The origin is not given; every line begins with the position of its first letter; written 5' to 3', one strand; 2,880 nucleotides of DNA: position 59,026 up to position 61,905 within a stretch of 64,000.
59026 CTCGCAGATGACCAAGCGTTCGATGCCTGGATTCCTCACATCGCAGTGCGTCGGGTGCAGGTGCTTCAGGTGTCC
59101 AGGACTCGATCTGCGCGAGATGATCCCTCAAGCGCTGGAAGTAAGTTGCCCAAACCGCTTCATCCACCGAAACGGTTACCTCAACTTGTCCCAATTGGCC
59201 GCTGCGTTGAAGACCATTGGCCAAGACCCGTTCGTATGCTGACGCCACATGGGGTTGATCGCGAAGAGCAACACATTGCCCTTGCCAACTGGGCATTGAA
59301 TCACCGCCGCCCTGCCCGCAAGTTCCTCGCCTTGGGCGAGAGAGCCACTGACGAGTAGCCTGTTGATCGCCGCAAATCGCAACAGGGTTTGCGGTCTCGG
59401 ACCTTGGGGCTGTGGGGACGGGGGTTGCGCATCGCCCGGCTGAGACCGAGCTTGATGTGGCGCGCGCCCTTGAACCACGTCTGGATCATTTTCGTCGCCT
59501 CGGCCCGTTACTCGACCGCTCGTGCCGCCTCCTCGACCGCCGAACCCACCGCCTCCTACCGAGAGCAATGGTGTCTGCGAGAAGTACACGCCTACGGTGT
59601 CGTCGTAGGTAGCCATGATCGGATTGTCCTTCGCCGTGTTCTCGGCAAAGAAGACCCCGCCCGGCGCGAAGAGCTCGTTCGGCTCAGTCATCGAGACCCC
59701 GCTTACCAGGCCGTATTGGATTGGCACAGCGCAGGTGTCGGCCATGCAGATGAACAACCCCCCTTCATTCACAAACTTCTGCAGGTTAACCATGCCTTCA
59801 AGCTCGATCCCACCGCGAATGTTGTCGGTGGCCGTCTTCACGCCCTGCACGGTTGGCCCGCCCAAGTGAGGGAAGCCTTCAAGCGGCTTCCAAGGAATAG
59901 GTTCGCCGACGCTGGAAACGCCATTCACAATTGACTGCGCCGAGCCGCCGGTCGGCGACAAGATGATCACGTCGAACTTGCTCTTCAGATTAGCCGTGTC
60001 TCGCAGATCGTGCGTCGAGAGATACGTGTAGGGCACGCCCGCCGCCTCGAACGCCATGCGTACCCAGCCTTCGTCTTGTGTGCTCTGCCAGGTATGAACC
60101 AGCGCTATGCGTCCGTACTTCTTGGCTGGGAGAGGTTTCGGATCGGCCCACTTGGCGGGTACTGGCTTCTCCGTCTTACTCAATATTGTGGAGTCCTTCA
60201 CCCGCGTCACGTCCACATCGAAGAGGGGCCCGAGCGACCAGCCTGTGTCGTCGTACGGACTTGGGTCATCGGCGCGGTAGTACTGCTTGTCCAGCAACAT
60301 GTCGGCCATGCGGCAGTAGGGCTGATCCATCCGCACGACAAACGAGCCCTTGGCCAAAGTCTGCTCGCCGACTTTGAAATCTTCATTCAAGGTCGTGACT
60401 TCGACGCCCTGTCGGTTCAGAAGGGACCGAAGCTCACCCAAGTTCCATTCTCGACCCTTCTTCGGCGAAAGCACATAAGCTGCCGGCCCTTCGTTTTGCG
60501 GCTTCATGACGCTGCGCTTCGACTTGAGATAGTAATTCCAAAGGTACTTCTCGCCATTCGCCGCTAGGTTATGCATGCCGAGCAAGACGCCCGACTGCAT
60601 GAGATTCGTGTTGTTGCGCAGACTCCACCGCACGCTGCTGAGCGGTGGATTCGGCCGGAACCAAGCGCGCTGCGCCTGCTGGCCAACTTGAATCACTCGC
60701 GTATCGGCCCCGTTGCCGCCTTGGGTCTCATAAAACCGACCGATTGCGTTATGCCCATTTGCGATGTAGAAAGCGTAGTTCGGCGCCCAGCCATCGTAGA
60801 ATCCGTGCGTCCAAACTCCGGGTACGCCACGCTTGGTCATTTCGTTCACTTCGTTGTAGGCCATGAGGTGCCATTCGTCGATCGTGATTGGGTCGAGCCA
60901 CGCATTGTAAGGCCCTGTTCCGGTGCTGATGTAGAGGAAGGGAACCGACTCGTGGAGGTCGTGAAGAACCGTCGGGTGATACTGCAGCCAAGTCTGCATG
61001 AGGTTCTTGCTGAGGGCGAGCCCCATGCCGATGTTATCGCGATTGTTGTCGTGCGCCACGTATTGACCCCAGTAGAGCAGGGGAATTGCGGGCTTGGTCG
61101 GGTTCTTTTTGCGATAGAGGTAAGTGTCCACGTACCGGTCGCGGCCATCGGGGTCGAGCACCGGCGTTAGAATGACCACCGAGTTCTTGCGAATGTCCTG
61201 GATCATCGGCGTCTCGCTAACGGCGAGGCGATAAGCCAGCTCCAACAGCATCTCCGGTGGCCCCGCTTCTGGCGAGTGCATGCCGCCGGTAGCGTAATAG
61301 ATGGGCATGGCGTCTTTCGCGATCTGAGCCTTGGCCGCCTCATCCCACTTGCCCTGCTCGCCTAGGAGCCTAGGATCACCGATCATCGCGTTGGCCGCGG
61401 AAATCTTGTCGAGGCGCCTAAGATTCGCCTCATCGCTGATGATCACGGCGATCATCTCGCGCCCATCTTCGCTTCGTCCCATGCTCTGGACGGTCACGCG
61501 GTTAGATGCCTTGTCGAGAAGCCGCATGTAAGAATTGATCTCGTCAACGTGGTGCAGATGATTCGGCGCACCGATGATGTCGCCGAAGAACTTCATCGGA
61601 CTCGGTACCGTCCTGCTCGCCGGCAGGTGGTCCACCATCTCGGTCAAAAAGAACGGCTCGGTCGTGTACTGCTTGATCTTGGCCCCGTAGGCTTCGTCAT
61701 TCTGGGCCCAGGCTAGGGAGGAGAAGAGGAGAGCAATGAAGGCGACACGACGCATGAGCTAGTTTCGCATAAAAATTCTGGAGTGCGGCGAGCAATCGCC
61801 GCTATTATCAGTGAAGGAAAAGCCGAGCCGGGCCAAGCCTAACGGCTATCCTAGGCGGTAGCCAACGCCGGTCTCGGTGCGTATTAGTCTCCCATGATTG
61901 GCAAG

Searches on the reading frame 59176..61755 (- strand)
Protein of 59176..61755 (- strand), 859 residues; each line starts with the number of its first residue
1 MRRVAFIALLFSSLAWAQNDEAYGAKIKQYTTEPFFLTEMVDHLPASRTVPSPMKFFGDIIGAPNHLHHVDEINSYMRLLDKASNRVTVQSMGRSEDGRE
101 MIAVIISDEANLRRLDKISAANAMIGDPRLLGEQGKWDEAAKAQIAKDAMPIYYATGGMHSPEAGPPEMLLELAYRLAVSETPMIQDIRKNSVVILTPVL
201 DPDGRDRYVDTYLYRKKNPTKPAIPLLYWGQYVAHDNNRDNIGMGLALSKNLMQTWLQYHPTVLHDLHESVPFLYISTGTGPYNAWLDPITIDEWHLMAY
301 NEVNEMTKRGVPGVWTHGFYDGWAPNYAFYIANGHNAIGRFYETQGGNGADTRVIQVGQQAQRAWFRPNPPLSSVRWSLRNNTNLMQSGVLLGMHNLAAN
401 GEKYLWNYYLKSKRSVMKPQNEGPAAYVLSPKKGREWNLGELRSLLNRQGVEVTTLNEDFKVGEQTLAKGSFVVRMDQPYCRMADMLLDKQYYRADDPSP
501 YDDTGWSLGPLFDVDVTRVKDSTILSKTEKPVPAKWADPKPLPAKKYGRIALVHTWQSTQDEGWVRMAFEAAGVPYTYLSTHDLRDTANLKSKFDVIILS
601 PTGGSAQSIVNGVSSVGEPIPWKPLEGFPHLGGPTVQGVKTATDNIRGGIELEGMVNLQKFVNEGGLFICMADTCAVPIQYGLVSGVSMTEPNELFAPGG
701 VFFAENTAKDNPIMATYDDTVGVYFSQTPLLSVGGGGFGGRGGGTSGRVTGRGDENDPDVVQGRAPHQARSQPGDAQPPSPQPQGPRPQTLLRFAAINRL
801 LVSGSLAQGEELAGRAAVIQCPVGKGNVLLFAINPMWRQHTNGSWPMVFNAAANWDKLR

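Call 46: search_protein_families(library=pfam, proteins=[window:59176-61755:-], max_evalue=0.1)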
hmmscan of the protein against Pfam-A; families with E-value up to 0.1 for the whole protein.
window:59176-61755:- (859 aa): 2 families
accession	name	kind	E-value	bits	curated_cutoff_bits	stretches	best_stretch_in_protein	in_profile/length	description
PF00246.29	Peptidase_M14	-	7e-15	55.8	21.6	1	73-211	1-109/286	Zinc carboxypeptidase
PF09825.15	BPL_N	-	0.015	14.7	24.2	0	813-838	197-222/283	Biotin-protein ligase, N terminal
